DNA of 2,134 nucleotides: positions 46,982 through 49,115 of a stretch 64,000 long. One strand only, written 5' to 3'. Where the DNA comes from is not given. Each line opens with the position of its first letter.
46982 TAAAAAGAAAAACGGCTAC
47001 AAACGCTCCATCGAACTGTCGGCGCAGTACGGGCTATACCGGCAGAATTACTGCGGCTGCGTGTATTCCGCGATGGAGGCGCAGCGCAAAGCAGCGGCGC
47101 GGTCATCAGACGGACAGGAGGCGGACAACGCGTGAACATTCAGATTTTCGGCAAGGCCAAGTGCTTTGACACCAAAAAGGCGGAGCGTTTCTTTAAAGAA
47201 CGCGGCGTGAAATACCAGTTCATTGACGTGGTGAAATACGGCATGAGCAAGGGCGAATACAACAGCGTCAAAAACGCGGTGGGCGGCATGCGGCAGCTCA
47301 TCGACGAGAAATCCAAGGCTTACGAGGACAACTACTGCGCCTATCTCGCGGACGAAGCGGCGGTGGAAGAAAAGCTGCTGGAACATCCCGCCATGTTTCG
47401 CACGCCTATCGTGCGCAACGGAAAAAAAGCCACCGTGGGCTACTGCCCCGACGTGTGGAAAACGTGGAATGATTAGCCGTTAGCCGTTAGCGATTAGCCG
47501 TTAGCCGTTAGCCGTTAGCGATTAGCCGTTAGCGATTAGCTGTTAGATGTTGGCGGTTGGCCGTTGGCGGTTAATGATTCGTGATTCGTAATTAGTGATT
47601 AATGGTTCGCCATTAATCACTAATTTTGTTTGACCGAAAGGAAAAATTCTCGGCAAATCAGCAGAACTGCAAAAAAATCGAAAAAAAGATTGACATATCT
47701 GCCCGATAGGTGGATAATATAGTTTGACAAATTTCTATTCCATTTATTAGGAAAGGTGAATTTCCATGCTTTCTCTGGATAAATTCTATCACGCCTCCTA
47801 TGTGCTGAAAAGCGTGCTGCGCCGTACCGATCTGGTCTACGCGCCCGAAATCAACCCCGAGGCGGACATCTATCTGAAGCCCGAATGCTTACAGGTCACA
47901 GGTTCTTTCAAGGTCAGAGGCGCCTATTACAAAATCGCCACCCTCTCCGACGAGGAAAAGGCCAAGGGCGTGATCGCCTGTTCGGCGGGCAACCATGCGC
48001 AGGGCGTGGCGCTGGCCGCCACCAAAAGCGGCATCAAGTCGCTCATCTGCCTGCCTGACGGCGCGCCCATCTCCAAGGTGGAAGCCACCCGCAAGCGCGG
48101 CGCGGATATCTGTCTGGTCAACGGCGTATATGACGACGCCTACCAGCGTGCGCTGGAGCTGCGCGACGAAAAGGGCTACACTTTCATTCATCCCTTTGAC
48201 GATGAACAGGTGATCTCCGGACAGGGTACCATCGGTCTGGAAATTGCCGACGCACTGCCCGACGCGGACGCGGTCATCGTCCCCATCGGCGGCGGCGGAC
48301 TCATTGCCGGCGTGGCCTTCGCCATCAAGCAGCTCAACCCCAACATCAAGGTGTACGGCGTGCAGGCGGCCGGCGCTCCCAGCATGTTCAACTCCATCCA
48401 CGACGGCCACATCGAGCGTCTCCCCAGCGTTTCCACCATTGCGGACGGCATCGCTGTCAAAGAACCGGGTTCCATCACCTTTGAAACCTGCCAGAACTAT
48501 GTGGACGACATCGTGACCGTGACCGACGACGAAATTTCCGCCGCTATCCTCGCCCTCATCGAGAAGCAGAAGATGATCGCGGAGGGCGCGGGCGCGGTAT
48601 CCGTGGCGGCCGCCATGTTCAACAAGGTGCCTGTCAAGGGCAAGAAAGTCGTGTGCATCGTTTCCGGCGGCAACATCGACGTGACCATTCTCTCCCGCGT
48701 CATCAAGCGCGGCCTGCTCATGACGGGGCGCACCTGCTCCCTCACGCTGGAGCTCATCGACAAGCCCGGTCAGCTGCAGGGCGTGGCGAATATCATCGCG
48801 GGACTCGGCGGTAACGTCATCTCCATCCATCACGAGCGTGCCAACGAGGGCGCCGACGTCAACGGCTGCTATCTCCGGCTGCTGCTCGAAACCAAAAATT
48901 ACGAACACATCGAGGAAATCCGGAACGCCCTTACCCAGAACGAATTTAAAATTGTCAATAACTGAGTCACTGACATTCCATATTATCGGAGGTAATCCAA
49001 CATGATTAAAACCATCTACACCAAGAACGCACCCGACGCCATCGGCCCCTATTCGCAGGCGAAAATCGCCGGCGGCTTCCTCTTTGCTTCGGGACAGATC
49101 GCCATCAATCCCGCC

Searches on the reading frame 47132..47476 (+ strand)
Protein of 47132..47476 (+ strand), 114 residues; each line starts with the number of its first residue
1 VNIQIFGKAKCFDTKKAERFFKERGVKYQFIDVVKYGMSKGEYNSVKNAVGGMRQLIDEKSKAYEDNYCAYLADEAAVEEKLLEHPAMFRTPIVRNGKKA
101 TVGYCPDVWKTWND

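Call 28: search_protein_families(library=pfam, proteins=[window:47132-47476:+])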
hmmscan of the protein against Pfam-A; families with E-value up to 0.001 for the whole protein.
window:47132-47476:+ (114 aa): 2 families
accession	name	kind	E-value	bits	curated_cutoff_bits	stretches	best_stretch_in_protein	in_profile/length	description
PF03960.21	ArsC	-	3e-10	40.7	24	1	6-110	1-77/79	ArsC family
PF00462.30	Glutaredoxin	-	0.0001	22.8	22.9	1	4-35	2-33/60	Glutaredoxin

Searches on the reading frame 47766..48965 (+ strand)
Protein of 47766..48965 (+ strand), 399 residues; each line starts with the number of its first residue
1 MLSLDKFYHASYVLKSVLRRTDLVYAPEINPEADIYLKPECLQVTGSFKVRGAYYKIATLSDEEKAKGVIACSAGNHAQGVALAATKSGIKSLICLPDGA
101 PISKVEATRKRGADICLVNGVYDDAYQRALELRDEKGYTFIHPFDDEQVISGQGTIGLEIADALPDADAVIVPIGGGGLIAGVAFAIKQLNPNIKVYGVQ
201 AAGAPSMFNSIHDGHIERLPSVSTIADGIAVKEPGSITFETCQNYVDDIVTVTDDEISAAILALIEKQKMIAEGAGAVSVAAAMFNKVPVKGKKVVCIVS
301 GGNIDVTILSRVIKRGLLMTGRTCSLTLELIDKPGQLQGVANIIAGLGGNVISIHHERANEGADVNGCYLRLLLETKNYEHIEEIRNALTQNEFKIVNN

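Call 15: search_protein_families(library=ncbifam, proteins=[window:47766-48965:+])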
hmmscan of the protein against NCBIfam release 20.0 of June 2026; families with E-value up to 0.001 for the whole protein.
window:47766-48965:+ (399 aa): 42 families (the best 25 are shown)
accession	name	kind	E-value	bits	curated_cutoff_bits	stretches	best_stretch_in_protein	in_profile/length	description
TIGR01127.1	ilvA_1Cterm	equivalog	5.5e-144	479.8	378.75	1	32-396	14-378/380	threonine ammonia-lyase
NF005600.0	PRK07334.1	equivalog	6.9e-122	406.9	496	1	1-395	9-403/408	threonine ammonia-lyase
NF006389.0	PRK08638.1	equivalog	3.5e-105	351.6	453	1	2-315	9-326/333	bifunctional threonine ammonia-lyase/L-serine ammonia-lyase TdcB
NF006674.0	PRK09224.1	subfamily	5.2e-96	322.3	577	1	22-397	27-401/508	threonine ammonia-lyase IlvA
TIGR01124.1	ilvA_2Cterm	equivalog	1.2e-93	314.4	411.3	1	33-397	32-393/499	threonine ammonia-lyase, biosynthetic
NF006390.0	PRK08639.1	equivalog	8.5e-91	305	421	1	6-350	11-361/418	threonine ammonia-lyase IlvA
NF005292.0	PRK06815.1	equivalog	8.7e-88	294.4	371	1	7-313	8-317/320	threonine/serine dehydratase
NF009130.0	PRK12483.1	subfamily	3.2e-86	290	801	1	17-344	34-366/521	threonine ammonia-lyase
TIGR02079.1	THD1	equivalog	5.9e-86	288.8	440.55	1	8-350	4-353/410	threonine ammonia-lyase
NF005680.0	PRK07476.1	equivalog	2.8e-85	286.2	413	1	2-315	5-322/326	hydroxyectoine utilization dehydratase EutB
NF005454.0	PRK07048.1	equivalog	7e-81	271.9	452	1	5-314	10-321/324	threo-3-hydroxy-L-aspartate ammonia-lyase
TIGR02991.1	ectoine_eutB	equivalog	4.8e-75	252.4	413.35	1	3-314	2-316/317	hydroxyectoine utilization dehydratase EutB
NF006455.0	PRK08813.1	equivalog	1.6e-70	238.3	489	1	14-313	33-319/374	threonine dehydratase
NF006094.0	PRK08246.1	subfamily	3e-70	237.1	331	1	9-307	12-307/310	serine/threonine dehydratase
NF045641.2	BHydaspDhtseBhcB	equivalog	2.6e-64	217.3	550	1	17-308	17-309/312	beta-hydroxyaspartate dehydratase BhcB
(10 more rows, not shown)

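Call 67: find_encoding_contigs(protein=window:47766-48965:+, flank=1200, max_places=10)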
Protein window:47766-48965:+ (399 aa): 19 contigs read that carry it; 8 places shown.
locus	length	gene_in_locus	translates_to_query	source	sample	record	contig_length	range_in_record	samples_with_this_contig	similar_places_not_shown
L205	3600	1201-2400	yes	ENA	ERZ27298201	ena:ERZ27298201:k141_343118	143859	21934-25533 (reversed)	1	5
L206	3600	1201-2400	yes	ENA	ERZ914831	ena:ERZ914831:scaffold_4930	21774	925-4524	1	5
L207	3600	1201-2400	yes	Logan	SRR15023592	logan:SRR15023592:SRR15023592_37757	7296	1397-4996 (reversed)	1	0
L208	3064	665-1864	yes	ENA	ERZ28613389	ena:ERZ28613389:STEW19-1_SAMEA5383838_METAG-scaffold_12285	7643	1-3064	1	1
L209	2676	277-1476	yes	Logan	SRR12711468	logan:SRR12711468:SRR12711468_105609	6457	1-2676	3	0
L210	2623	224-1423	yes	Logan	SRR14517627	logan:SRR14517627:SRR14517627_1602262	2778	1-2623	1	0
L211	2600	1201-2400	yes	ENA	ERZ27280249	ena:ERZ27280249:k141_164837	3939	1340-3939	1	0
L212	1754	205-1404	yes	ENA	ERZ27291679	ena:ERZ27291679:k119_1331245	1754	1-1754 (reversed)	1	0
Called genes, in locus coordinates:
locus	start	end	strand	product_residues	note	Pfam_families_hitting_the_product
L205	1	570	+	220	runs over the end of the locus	PF02677:QueH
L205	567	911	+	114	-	PF03960:ArsC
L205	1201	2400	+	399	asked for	PF00291:PALP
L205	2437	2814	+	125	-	PF01042:Ribonuc_L-PSP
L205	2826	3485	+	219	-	PF00702:Hydrolase, PF12710:HAD, PF13419:HAD_2, PF13242:Hydrolase_like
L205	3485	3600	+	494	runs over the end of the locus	PF16116:DUF4832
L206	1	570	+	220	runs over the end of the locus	PF02677:QueH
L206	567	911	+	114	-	PF03960:ArsC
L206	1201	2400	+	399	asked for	PF00291:PALP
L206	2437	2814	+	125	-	PF01042:Ribonuc_L-PSP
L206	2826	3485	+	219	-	PF00702:Hydrolase, PF12710:HAD, PF13419:HAD_2, PF13242:Hydrolase_like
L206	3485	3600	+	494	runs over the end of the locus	PF16116:DUF4832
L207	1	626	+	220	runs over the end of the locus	PF02677:QueH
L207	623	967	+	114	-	PF03960:ArsC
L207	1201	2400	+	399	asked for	PF00291:PALP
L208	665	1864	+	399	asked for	PF00291:PALP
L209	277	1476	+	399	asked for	PF00291:PALP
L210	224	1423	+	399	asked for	PF00291:PALP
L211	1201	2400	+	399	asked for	PF00291:PALP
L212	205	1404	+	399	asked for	PF00291:PALP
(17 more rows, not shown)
